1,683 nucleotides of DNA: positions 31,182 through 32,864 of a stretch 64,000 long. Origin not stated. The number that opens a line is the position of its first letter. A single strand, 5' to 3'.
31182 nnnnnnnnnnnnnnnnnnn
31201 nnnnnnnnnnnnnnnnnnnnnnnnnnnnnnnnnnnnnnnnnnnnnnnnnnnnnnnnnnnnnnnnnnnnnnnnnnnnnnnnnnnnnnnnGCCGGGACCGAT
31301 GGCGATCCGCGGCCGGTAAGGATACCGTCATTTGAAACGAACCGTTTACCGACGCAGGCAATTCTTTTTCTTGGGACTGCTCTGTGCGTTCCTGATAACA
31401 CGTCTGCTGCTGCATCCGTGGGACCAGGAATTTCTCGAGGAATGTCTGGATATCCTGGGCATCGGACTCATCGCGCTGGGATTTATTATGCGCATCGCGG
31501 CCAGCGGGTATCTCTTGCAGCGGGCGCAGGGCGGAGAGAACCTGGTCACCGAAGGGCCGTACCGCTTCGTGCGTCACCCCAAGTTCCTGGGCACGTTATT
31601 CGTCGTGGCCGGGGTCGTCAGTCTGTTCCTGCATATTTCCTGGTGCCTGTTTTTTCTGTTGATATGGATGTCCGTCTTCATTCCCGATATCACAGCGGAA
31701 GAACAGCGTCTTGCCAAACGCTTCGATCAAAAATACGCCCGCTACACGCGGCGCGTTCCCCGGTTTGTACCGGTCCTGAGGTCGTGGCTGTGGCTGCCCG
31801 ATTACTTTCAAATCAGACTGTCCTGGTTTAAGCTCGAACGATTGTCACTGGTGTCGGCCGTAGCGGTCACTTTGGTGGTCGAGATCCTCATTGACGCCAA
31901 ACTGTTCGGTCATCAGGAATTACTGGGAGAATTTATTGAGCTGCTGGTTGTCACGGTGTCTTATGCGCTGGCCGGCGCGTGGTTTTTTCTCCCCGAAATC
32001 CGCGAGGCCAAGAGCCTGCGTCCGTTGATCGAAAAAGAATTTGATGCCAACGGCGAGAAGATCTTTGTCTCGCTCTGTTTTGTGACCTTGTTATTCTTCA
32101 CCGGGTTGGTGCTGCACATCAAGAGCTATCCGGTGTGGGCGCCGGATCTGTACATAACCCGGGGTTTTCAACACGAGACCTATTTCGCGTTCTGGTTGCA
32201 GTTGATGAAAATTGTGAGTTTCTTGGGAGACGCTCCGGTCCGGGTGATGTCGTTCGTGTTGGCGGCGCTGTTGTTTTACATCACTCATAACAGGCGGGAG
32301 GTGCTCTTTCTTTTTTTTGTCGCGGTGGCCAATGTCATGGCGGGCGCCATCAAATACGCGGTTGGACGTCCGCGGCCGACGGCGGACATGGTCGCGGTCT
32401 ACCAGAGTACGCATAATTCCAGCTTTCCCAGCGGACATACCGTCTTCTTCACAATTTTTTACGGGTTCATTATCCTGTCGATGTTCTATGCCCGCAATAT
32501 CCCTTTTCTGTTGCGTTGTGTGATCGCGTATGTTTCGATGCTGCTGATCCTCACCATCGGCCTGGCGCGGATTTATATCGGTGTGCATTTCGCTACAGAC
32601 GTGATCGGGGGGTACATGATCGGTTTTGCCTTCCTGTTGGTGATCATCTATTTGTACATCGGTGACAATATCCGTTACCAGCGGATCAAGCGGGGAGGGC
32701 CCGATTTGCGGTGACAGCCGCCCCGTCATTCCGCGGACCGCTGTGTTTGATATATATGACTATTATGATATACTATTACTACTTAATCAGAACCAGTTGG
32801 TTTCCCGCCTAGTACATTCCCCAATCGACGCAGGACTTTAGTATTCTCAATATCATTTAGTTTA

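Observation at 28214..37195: Tightly linked block of three very large proteins: 1024-aa TPR protein, ICMT-PAP2 membrane enzyme, 1434-aa unknown secreted protein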

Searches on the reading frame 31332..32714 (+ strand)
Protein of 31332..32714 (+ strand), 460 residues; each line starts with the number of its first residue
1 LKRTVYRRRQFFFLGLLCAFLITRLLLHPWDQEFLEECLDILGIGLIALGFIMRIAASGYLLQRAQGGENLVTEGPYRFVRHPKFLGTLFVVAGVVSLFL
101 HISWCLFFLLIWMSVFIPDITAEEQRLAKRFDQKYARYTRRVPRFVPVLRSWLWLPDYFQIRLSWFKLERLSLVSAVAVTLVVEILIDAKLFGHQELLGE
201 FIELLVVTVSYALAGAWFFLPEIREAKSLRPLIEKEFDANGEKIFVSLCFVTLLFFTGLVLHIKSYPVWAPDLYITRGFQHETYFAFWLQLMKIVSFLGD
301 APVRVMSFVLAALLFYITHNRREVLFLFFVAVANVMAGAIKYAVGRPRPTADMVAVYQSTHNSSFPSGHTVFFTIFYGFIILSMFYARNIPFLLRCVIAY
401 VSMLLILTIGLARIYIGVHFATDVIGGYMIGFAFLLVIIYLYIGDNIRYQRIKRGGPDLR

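Call 6: search_protein_families(library=pfam, proteins=[window:31332-32714:+], max_evalue=0.1)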
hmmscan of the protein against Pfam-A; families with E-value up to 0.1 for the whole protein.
window:31332-32714:+ (460 aa): 4 families
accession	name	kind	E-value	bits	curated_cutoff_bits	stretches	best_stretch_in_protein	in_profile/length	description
PF01569.27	PAP2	-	1.7e-20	73.5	27.2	1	324-442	3-125/130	PAP2 superfamily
PF04140.19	ICMT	-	3.2e-08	34.3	24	1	68-128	32-94/95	Isoprenylcysteine carboxyl methyltransferase (ICMT) family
PF04191.18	PEMT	-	1e-06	29.5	25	1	43-133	6-104/105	Phospholipid methyltransferase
PF06966.17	DUF1295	-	0.0002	21.4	20.4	1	35-142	116-235/235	Protein of unknown function (DUF1295)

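Call 7: search_protein_families(library=ncbifam, proteins=[window:31332-32714:+], max_evalue=0.1)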
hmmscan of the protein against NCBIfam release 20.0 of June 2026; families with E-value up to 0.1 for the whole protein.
window:31332-32714:+ (460 aa): 5 families
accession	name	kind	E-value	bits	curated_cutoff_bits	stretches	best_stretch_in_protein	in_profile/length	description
TIGR04571.1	LmtA_Leptospira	exception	8.2e-10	38.8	325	1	69-185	86-201/252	lipid A Kdo2 1-phosphate O-methyltransferase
NF047884.1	UdeprDiPSep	equivalog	1.5e-09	38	250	1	304-439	54-184/188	undecaprenyl-diphosphatase SepP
NF040696.1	isopcys_mtase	equivalog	3e-09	37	160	1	69-148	110-189/190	protein-S-isoprenylcysteine O-methyltransferase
NF008813.0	PRK11837.1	equivalog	5.3e-07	29.8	229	1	302-448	34-180/202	undecaprenyl-diphosphate phosphatase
NF007975.0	PRK10699.1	equivalog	0.00034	20.1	261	1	357-439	151-227/254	phosphatidylglycerophosphatase B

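Call 46: find_homologous_proteins(query=window:31332-32711:+)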
Query window:31332-32711:+ (460 aa): 39 proteins with E <= 0.001 among 8000 candidates.
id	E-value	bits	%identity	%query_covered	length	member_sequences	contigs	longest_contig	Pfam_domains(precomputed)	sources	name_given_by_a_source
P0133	0.0e+0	1020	100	100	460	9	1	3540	PF04140.20,PF01569.28,PF04191.19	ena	-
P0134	3.7e-265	898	88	99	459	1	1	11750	PF04140.20,PF01569.28,PF04191.19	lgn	-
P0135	4.8e-235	799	78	100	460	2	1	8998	PF04140.20,PF01569.28,PF04191.19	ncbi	-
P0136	5.2e-230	782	75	98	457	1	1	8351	PF04140.20,PF01569.28,PF04191.19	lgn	-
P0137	6.2e-225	766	73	100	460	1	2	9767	PF04140.20,PF06966.18,PF01569.28,PF04191.19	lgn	-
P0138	1.3e-23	102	34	44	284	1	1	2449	PF01569.28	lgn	-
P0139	2.3e-19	88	32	50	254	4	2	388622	PF01569.28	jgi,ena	-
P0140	1.9e-17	82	21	52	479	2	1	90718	PF01569.28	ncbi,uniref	ncbi:phosphatase PAP2 family protein [Saccharothrix lopnurensis]|uniref:Phosphatase PAP2 family prot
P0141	3.0e-17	81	33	36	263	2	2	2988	PF01569.28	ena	-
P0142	5.0e-15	74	32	27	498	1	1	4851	PF01569.28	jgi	jgi:undecaprenyl-diphosphatase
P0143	7.2e-14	70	31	33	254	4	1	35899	PF01569.28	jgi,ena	-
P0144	4.2e-10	57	29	36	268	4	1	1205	PF01569.28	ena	-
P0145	1.9e-9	55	35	25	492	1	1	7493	PF01569.28,PF04191.19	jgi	jgi:protein-S-isoprenylcysteine O-methyltransferase Ste14/membrane-associated phospholipid phosphata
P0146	3.0e-9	55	27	34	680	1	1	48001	PF14067.12,PF01569.28,PF09335.17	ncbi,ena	-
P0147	2.2e-8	52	28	35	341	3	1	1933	PF01569.28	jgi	jgi:undecaprenyl-diphosphatase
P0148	2.2e-8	52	32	28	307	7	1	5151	PF01569.28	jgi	jgi:membrane-associated phospholipid phosphatase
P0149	3.0e-8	51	33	20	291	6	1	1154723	PF01569.28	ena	-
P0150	4.2e-8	51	29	31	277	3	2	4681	PF01569.28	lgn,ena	-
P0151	5.1e-8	51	36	22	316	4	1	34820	PF01569.28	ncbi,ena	-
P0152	6.3e-8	50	30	28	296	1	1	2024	PF01569.28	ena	-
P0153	1.0e-7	50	38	26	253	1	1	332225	PF01569.28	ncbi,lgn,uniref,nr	ncbi:phosphatidylglycerophosphatase B [Caballeronia fortuita]|uniref:Phosphatidylglycerophosphatase 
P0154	4.9e-7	47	32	31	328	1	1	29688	PF01569.28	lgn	-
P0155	5.3e-7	47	36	22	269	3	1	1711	PF01569.28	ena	-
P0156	5.4e-7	47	33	31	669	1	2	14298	PF14067.12,PF01569.28,PF09335.17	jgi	jgi:membrane protein DedA with SNARE-associated domain/membrane-associated phospholipid phosphatase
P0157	1.4e-6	46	38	20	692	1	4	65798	PF14067.12,PF01569.28,PF09335.17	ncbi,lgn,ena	-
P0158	1.9e-6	45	35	20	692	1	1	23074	PF14067.12,PF01569.28,PF09335.17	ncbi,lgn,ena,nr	ncbi:MAG TPA: phosphatase PAP2 family protein [Gammaproteobacteria bacterium]|nr:phosphatase PAP2 fa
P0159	1.3e-5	43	30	29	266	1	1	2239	PF01569.28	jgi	jgi:undecaprenyl-diphosphatase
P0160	2.3e-5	42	31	33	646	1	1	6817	PF14067.12,PF01569.28,PF09335.17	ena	-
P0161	4.5e-5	41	34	25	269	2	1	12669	PF01569.28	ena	-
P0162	5.5e-5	41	34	26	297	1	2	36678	PF01569.28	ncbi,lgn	-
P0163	6.5e-5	40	28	33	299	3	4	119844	PF01569.28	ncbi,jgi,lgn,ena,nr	ncbi:MAG TPA: phosphatase PAP2 family protein [Anaerolineae bacterium]|nr:phosphatase PAP2 family pr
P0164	7.5e-5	40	33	28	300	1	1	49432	PF01569.28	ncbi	ncbi:MAG: phosphatase PAP2 family protein [Anaerolineae bacterium]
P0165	1.6e-4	39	34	19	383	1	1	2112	PF04191.19,PF04203.19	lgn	-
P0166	1.7e-4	39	32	21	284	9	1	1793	PF01569.28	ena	-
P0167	1.8e-4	39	31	28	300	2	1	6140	PF01569.28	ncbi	-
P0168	3.9e-4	38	31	33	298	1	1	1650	PF01569.28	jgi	jgi:undecaprenyl-diphosphatase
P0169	4.1e-4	38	30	28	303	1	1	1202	PF01569.28,PF14378.13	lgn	-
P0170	4.8e-4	37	31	20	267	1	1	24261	PF01569.28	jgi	jgi:undecaprenyl-diphosphatase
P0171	5.8e-4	37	31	21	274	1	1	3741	PF01569.28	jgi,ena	-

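Call 47: find_encoding_contigs(protein=P0134, flank=10000, max_places=2)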
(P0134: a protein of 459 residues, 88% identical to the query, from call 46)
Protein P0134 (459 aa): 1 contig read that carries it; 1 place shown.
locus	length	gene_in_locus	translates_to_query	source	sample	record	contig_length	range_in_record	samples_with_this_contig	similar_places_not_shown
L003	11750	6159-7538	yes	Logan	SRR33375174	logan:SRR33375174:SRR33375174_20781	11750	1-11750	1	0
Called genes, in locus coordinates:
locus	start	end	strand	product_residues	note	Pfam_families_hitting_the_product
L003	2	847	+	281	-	?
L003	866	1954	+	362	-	PF00365:PFK, PF01513:NAD_kinase (weak)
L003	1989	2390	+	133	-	PF00903:Glyoxalase, PF12681:Glyoxalase_2 (weak)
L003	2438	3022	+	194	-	-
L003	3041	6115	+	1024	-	PF14559:TPR_19 (faint), PF13428:TPR_14 (faint), PF13181:TPR_8 (faint), PF00515:TPR_1 (faint), PF13414:TPR_11 (faint)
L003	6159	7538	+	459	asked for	PF04191:PEMT (weak), PF04140:ICMT (weak), PF01569:PAP2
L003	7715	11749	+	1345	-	?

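Call 48: find_encoding_contigs(protein=P0136, flank=10000, max_places=2)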
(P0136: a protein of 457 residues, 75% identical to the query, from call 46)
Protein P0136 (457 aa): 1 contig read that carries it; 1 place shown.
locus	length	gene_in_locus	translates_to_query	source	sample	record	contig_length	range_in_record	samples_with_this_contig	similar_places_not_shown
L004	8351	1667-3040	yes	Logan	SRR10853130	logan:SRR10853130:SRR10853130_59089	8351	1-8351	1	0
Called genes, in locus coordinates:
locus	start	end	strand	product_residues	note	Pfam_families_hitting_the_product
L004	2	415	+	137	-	?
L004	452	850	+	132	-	PF00903:Glyoxalase, PF12681:Glyoxalase_2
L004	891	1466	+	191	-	-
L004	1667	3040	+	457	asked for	PF04191:PEMT, PF04140:ICMT (weak), PF01569:PAP2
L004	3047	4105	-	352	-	PF03739:LptF_LptG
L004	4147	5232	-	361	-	PF03739:LptF_LptG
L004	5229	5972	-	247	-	PF18912:DZR_2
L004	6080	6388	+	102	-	-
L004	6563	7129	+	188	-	PF00156:Pribosyltran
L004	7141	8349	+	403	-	?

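Call 49: find_encoding_contigs(protein=P0137, flank=10000, max_places=2)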
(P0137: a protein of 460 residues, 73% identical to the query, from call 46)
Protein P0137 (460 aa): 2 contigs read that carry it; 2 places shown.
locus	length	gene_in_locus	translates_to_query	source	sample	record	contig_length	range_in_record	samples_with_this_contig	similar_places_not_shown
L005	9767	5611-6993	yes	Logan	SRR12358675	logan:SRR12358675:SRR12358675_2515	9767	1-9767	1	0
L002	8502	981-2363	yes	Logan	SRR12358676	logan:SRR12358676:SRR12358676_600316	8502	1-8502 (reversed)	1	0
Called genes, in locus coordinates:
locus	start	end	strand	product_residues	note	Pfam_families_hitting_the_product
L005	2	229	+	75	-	?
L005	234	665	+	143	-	PF01951:Archease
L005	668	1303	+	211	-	-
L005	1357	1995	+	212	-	-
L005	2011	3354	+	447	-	-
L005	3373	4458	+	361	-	PF00365:PFK, PF01513:NAD_kinase (weak)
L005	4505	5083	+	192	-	-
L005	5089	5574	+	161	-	PF12158:DUF3592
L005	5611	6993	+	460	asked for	PF06966:DUF1295 (weak), PF04191:PEMT (weak), PF04140:ICMT, PF01569:PAP2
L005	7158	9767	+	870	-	?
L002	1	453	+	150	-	?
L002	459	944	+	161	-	PF12158:DUF3592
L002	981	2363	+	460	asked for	PF06966:DUF1295 (weak), PF04191:PEMT (weak), PF04140:ICMT, PF01569:PAP2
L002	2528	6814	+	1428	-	-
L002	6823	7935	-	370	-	PF03739:LptF_LptG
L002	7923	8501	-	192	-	?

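Call 86: search_solved_structures(query=window:31332-32711:+, max_evalue=0.01)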
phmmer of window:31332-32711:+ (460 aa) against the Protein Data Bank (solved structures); distinct sequences matched with E-value up to 0.01: 5.
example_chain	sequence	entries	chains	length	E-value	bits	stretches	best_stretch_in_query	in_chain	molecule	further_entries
5jki_A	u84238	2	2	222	3.3e-12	49.4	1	287-436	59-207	Putative lipid phosphate phosphatase YodM | Phosphatidylglycerophosphatase B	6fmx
4a2n_B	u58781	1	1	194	5.1e-05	25.7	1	63-147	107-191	ISOPRENYLCYSTEINE CARBOXYL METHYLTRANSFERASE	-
5v7p_A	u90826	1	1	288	8.5e-05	25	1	38-151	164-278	Protein-S-isoprenylcysteine O-methyltransferase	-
5vg9_A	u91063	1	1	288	9e-05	24.9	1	38-151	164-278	Protein-S-isoprenylcysteine O-methyltransferase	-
6ebu_A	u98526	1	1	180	0.00054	22.3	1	308-436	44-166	LpxE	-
